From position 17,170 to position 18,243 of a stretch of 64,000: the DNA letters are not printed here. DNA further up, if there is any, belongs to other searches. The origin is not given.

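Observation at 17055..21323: AT-rich three-gene island: orphan PAAR-like/TTR spike-tip protein + amidohydrolase-fold cargo + membrane-anchored beta-propeller (candidate contractile-injection effector/immunity module)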

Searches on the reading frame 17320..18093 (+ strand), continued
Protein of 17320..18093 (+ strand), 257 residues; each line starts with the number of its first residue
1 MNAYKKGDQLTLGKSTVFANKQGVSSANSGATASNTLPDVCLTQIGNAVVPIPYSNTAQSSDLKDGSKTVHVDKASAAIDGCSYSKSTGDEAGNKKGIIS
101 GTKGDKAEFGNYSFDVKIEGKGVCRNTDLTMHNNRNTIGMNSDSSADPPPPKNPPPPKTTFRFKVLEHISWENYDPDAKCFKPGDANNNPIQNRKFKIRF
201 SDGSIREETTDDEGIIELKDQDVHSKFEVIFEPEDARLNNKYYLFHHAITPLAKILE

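Call 63: find_encoding_contigs(protein=P0256, flank=10000, max_places=5)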
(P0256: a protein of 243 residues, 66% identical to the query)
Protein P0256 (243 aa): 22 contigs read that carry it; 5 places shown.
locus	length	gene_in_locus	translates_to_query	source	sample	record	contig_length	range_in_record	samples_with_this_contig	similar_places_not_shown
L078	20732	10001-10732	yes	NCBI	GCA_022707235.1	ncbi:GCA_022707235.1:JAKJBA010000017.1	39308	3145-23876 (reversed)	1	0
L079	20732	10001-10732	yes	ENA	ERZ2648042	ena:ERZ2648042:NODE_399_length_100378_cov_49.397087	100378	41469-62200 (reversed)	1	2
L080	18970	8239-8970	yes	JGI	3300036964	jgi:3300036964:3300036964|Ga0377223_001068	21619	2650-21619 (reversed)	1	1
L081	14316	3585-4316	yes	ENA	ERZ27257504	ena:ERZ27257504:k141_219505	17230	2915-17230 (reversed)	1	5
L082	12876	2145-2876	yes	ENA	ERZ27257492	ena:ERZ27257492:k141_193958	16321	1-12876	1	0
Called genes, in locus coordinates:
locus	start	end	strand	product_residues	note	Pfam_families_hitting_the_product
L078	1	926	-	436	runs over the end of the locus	PF22020:RlmL_1st, PF02926:THUMP (weak), PF01170:UPF0020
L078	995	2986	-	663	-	PF01435:Peptidase_M48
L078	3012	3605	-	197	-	PF04011:LemA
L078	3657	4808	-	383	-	PF00696:AA_kinase, PF01472:PUA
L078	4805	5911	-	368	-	PF01018:GTP1_OBG, PF01926:MMR_HSR1, PF02421:FeoB_N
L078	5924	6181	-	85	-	PF01016:Ribosomal_L27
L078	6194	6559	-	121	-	PF00829:Ribosomal_L21p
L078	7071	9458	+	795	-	PF13646:HEAT_2 (faint)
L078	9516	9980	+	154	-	PF04480:DUF559, PF18741:MTES_1575 (weak)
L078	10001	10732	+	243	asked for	PF13665:Tox-PAAR-like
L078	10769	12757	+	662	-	PF04909:Amidohydro_2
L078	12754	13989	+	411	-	-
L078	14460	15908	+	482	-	PF04909:Amidohydro_2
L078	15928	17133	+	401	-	-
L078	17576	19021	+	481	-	PF04909:Amidohydro_2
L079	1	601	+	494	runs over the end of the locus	PF05943:VipB, PF18945:VipB_2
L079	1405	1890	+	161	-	PF05638:T6SS_HCP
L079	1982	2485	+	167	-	-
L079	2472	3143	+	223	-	-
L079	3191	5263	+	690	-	PF05954:Phage_GPD, PF04717:Phage_base_V, PF22178:Gp5_trimer_C, PF06715:Gp5_C (faint)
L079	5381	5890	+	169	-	PF20093:DUF6484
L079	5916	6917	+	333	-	PF09937:DUF2169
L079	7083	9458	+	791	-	PF13646:HEAT_2 (faint)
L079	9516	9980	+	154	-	PF04480:DUF559, PF18741:MTES_1575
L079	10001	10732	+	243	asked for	PF13665:Tox-PAAR-like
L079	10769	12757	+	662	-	PF04909:Amidohydro_2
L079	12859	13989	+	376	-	-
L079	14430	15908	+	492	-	PF04909:Amidohydro_2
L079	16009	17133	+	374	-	-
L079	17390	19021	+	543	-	PF04909:Amidohydro_2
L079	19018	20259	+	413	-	-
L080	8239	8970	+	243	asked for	PF13665:Tox-PAAR-like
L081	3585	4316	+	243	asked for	PF13665:Tox-PAAR-like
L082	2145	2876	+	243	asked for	PF13665:Tox-PAAR-like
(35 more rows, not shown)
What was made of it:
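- The reverse look-up from one g1 homolog showed g2-g3 downstream in all 5 places shown, which are closely related contexts (call 63). L079 reads TssC-Hcp-VgrG-DUF6484-DUF2169-…-g1-g2-g3 (call 63).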

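Call 69: find_encoding_contigs(protein=P0344, flank=7000, max_places=2)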
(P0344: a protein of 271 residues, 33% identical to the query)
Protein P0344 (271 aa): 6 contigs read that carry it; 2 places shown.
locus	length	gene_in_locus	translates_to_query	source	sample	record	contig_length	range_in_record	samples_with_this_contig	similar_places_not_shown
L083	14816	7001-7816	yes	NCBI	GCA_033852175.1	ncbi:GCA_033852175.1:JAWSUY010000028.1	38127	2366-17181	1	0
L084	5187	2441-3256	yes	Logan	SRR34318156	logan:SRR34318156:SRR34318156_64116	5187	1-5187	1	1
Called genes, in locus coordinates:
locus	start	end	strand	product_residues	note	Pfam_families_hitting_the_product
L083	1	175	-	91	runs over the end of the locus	-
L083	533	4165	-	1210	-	PF13205:Big_5, PF00034:Cytochrom_C (faint), PF03150:CCP_MauG (faint)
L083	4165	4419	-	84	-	-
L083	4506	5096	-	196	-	-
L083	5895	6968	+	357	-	-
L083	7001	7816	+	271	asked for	PF13665:Tox-PAAR-like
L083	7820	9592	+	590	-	PF00614:PLDc (faint), PF13091:PLDc_2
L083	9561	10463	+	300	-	PF08238:Sel1 (faint)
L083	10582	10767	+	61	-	-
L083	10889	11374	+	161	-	PF08238:Sel1 (faint)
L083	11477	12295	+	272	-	PF08238:Sel1 (faint)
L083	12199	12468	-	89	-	-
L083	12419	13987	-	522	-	-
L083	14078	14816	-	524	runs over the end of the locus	-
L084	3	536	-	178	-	?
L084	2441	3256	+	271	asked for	PF13665:Tox-PAAR-like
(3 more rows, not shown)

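Call 70: find_encoding_contigs(protein=P0331, flank=7000, max_places=2)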
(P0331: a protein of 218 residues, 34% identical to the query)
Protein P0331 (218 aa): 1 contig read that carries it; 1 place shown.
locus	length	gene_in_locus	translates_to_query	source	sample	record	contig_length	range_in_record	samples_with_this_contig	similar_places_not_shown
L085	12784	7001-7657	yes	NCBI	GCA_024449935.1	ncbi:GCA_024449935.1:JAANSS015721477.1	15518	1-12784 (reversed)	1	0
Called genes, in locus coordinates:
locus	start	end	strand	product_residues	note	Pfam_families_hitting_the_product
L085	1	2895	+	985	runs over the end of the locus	PF00474:SSF (weak), PF02518:HATPase_c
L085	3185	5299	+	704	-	PF05954:Phage_GPD, PF04717:Phage_base_V, PF22178:Gp5_trimer_C, PF06715:Gp5_C (faint), PF22178:Gp5_trimer_C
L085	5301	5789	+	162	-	PF20093:DUF6484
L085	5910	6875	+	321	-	-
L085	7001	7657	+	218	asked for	PF13665:Tox-PAAR-like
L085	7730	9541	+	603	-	-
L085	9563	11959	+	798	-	PF00882:Zn_dep_PLPC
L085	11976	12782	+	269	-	?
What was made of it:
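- Closest known: TTR-type extensions on VgrG/PAAR that recruit cargo. Same: Distant PIPY-plus-β-domain proteins also precede PLD-type and PLC-type enzyme genes (calls 69, 70).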
